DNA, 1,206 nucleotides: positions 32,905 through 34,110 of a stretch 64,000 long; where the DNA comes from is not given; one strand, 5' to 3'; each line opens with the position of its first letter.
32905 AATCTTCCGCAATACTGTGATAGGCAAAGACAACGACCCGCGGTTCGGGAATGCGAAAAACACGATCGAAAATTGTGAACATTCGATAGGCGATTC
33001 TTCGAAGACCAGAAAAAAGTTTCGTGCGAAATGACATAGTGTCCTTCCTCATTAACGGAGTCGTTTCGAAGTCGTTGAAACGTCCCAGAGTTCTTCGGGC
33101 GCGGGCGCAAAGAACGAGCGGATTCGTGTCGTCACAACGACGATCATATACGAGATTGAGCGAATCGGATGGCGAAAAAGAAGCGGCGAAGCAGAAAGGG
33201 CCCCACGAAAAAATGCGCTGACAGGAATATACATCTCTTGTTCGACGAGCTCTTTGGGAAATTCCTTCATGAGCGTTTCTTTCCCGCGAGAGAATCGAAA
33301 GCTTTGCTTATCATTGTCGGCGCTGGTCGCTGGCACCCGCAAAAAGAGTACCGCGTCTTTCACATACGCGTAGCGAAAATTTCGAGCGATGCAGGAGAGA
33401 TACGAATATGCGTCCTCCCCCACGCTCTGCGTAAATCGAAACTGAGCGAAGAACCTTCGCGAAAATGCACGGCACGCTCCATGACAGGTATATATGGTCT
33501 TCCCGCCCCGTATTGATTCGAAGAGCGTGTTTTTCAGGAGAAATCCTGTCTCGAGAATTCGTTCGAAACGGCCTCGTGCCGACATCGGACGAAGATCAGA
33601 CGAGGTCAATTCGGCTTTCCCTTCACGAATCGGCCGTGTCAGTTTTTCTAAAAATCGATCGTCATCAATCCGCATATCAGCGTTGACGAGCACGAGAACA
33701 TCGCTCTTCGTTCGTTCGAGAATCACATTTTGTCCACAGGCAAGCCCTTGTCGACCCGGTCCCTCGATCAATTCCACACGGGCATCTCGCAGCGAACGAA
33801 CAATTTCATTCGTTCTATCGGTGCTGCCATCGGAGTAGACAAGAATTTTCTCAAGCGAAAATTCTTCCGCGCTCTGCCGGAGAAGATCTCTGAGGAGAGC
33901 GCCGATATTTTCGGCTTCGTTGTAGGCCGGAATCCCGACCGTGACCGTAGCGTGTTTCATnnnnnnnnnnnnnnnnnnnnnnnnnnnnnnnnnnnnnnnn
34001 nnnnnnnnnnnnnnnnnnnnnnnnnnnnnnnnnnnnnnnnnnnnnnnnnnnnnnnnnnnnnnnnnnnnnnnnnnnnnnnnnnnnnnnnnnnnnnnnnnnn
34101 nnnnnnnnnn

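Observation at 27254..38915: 11.6-kb co-directional surface-glycan operon: giant synthase, GT2, CE4 deacetylase, kinase-fold phosphotransferase, two GT-C-like membrane proteins, DUF1361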

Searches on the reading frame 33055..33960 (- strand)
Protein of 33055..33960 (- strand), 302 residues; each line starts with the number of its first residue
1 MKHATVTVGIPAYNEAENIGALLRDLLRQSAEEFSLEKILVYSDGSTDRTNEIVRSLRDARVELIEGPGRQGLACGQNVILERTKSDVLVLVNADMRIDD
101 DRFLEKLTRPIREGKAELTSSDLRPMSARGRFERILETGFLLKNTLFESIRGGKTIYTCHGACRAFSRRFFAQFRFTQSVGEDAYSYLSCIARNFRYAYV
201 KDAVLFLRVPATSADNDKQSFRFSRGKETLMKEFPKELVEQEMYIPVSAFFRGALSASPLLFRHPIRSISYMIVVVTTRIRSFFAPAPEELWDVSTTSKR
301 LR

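Call 5: search_protein_families(library=pfam, proteins=[window:33055-33960:-], max_evalue=0.01)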
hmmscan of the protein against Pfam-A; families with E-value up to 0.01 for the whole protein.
window:33055-33960:- (302 aa): 4 families
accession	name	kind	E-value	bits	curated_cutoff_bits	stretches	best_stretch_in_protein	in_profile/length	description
PF00535.33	Glycos_transf_2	-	5.6e-22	78.9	23.3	1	7-172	1-165/168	Glycosyl transferase family 2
PF13641.12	Glyco_tranf_2_3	-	8.2e-11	42.8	27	1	6-225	3-229/230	Glycosyltransferase like family 2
PF13632.12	Glyco_trans_2_3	-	1.7e-05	25.2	27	1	90-276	3-187/198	Glycosyl transferase family group 2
PF13704.12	Glyco_tranf_2_4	-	0.0036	18.2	27.5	1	25-77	9-63/98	Glycosyl transferase family 2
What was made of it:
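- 33052..33960 (-): Small soluble GT2 (302 aa). It is one member of the variable cassette. PF00535 at 78.9 bits (call 5).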

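Call 6: search_protein_families(library=ncbifam, proteins=[window:33055-33960:-], max_evalue=0.01)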
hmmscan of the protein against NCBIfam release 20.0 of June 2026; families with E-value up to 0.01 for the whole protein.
window:33055-33960:- (302 aa): 17 families
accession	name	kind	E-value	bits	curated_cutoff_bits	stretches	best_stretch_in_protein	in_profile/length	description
TIGR03937.1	PgaC_IcaA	equivalog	4.6e-12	45.6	422.3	1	4-101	45-141/407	poly-beta-1,6-N-acetyl-D-glucosamine synthase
TIGR04182.1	glyco_TIGR04182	equivalog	1.6e-11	44.2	325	1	6-178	2-163/293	S-layer glycoprotein N-glycosyltransferase AglJ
TIGR04283.1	glyco_like_mftF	equivalog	9.1e-11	41.8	182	1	7-152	2-137/221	TIGR04283 family arsenosugar biosynthesis glycosyltransferase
TIGR03965.1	mycofact_glyco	equivalog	3.9e-08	32.6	280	1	3-121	73-189/467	mycofactocin biosynthesis glycosyltransferase MftF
NF041875.1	EPS_EpsD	equivalog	6e-08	32.4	370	1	7-116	2-109/325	exopolysaccharide biosynthesis glycosyltransferase EpsD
NF010496.0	PRK13915.1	equivalog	4.7e-07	29.2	262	1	3-111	30-142/307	glucosyl-3-phosphoglycerate synthase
NF041391.1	DPhHxTase_Halo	equivalog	1.1e-06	27.8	375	1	12-196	3-175/213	dolichyl-phosphate hexose transferase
NF047683.1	TeichurnBiosyTuaG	equivalog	1.9e-06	27.7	400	1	3-107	5-107/252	teichuronic acid biosynthesis protein TuaG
NF007482.0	PRK10073.1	equivalog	5.7e-06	25.6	423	1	4-101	6-101/334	glycosyltransferase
NF038302.1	EPS_HpsE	equivalog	1.8e-05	23.9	300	1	6-95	3-96/307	hormogonium polysaccharide biosynthesis glycosyltransferase HpsE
TIGR04242.1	nodulat_NodC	equivalog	2.7e-05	23.3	550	1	5-226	49-283/395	chitooligosaccharide synthase NodC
NF045692.1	OglycostaseCruG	equivalog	5e-05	22.4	600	1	4-66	41-102/386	2'-O-glycosyltransferase CruG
TIGR03469.1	HpnB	hypoth_equivalog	8.2e-05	21.8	379.25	1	5-120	45-169/386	hopene-associated glycosyltransferase HpnB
TIGR04195.1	S_glycosyl_SunS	equivalog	0.0016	17.4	350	1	4-100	57-146/421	SunS family peptide S-glycosyltransferase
NF050819.1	PolSacchBiosHfsG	equivalog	0.0019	17.4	500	1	8-115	16-121/302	polysaccharide biosynthesis protein HfsG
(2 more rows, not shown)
